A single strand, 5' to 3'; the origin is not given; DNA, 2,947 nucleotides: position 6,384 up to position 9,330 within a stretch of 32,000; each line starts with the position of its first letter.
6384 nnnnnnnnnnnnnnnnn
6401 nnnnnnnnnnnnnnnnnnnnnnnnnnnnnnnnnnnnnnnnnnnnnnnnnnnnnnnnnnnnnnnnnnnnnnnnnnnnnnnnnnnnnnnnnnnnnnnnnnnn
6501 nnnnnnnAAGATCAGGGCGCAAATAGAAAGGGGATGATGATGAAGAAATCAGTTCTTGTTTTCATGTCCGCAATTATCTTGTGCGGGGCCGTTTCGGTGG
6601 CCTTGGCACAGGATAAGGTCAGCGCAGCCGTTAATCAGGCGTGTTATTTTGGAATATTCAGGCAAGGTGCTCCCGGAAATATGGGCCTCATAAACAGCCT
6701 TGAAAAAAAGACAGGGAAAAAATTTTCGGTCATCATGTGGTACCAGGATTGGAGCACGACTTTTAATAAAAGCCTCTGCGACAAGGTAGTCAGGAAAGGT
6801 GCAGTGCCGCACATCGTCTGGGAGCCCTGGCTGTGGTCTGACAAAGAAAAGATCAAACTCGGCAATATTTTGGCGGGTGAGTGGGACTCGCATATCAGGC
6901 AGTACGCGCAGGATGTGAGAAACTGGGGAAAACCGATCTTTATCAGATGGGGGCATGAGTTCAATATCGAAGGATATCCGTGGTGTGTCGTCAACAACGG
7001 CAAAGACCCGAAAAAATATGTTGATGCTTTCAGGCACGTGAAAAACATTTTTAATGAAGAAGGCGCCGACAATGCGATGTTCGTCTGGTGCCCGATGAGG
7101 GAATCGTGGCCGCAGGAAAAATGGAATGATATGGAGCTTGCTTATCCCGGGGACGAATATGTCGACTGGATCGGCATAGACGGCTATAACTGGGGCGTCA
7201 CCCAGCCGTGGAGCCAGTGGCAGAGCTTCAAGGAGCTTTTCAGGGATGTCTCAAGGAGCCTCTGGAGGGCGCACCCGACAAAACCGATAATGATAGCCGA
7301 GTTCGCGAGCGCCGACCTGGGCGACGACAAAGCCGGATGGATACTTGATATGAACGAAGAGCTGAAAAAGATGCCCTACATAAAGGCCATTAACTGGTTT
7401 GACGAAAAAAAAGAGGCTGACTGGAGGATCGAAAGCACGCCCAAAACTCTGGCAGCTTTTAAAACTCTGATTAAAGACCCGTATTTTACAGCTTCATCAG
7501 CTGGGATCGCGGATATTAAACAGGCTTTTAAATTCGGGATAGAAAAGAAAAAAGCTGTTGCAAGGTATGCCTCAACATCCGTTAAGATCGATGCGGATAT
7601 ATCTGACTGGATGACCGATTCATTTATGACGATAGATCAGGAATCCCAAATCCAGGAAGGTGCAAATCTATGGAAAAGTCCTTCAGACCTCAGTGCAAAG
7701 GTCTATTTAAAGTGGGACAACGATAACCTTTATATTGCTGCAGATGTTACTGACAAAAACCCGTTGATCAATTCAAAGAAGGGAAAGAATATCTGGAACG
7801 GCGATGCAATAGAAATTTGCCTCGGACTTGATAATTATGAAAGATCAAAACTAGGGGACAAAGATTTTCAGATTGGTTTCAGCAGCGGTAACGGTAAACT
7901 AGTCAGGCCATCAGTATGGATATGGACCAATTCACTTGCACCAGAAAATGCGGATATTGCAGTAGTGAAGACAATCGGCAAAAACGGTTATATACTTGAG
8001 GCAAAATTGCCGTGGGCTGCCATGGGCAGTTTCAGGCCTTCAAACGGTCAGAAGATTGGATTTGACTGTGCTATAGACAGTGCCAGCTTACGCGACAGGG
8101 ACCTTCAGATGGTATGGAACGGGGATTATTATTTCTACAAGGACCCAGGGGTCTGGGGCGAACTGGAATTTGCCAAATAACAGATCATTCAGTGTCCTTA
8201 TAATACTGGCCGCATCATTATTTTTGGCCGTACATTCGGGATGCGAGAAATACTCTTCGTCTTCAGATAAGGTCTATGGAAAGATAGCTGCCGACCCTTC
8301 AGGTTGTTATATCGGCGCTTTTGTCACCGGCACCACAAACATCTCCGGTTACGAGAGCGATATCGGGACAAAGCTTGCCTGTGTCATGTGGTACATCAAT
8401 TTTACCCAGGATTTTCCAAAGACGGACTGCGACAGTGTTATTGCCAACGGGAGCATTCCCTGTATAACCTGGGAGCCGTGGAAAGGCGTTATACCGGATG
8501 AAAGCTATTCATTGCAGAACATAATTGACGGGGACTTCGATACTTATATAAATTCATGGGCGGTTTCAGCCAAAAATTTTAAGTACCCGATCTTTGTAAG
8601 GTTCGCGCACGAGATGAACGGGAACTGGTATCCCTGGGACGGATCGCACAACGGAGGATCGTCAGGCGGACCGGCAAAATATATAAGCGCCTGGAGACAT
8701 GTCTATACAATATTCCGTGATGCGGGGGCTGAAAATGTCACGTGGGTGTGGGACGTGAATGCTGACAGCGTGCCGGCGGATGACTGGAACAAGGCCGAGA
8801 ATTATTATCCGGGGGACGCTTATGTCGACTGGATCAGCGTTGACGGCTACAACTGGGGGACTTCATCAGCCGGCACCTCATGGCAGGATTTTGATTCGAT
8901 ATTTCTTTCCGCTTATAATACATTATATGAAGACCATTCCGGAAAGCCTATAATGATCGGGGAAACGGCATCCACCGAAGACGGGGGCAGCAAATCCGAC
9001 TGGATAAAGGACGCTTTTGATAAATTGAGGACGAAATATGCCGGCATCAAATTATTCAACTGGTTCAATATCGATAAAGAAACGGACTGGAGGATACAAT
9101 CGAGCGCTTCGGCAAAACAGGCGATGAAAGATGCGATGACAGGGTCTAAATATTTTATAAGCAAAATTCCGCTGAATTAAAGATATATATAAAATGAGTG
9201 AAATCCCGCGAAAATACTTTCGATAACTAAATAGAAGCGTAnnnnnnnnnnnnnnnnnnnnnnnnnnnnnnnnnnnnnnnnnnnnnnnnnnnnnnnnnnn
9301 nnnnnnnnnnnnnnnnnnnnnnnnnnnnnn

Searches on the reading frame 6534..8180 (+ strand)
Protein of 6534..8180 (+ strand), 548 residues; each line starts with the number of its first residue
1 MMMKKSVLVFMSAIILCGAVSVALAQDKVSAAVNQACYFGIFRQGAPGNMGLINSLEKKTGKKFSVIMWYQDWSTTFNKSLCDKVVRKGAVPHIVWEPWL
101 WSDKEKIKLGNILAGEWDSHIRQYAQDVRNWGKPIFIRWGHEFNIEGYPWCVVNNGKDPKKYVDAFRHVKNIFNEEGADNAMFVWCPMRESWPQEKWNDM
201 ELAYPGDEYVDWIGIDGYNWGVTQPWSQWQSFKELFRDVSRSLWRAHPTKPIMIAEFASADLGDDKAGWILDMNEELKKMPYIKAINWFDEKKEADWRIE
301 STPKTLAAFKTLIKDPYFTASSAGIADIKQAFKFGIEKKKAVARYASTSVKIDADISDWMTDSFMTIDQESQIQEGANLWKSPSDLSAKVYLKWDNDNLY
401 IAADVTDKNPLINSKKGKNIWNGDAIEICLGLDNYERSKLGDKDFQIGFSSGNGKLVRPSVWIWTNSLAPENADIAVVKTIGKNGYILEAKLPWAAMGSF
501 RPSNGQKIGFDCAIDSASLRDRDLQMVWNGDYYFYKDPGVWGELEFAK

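Call 3: search_protein_families(library=pfam, proteins=[window:6534-8180:+], max_evalue=1)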
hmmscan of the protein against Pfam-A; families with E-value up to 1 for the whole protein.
window:6534-8180:+ (548 aa): 2 families
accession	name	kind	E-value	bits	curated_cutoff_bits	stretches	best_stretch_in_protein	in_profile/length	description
PF06452.16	CBM9_1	-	1.6e-21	77.5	23.4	1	377-545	23-181/185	Carbohydrate family 9 binding domain-like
PF02156.21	Glyco_hydro_26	-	1.2e-08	35.1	20.2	1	119-223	137-235/311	Glycosyl hydrolase family 26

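Call 59: search_solved_structures(query=window:6534-8177:+, max_evalue=0.001)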
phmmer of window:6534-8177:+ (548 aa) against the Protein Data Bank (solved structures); distinct sequences matched with E-value up to 0.001: 15.
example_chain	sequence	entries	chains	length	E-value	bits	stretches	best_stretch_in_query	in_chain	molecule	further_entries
2bv9_A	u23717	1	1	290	1.4e-49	172.3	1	48-313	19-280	ENDOGLUCANASE H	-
2v3g_A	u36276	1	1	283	1.6e-49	172.1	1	48-312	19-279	ENDOGLUCANASE H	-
2bvd_A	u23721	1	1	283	1.7e-49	172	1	48-312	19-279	ENDOGLUCANASE H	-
2vi0_A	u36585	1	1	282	4.5e-49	170.6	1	48-312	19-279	Endoglucanase H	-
2cip_A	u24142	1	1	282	4.5e-49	170.6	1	48-312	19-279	ENDOGLUCANASE H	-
2cit_A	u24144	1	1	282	1.1e-48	169.3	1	48-312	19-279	ENDOGLUCANASE H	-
6zpl_C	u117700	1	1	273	1.7e-48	168.7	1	50-312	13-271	Endoglucanase H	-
7xp4_R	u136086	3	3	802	3.3e-48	167.8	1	48-313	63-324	Endoglucanase H,Taste receptor type 2 member 46,Endoglucanase H,Taste receptor type 2 memb | Endoglucanase H,Taste receptor type 2 member 46,Bitter taste recept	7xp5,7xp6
8xvj_R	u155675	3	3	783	3.5e-48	167.7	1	48-313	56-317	Endoglucanase H,Endothelin-1 receptor,Soluble cytochrome b562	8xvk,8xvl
8xvi_R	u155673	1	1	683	4e-48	167.5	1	47-313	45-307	Endoglucanase H,Endothelin-1 receptor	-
1i82_A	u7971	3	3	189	3.9e-08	35.4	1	379-546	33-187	ENDO-1,4-BETA-XYLANASE A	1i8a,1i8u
2ddx_A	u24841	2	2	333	3.5e-05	25.7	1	112-218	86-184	beta-1,3-xylanase | Beta-1,3-xylanase XYL4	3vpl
12nx_A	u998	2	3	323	3.8e-05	25.6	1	128-279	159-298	Glycoside hydrolase family 26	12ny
7xs3_A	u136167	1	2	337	0.00026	22.8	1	112-319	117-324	AlXyn26A E243A-X3X4X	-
7xjr_A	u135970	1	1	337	0.00026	22.8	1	112-319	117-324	AlXyn26A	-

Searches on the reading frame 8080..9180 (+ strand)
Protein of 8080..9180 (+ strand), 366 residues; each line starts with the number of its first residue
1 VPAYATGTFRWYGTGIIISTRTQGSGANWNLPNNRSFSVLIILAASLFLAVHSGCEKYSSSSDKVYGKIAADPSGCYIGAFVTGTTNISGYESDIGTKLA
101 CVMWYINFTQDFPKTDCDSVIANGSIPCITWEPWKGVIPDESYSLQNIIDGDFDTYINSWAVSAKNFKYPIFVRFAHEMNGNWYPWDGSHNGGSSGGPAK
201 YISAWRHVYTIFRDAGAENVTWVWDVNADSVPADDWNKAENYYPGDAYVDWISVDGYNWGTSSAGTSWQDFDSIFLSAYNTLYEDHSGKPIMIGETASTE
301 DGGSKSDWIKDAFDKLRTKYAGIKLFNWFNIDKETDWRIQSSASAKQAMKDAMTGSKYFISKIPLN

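Call 3: search_protein_families(library=pfam, proteins=[window:8080-9180:+], max_evalue=1)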
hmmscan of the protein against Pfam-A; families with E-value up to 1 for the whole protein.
window:8080-9180:+ (366 aa): 1 family
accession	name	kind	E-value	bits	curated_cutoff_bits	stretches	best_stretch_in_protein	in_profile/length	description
PF02156.21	Glyco_hydro_26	-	6.4e-12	45.9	20.2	1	130-269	113-242/311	Glycosyl hydrolase family 26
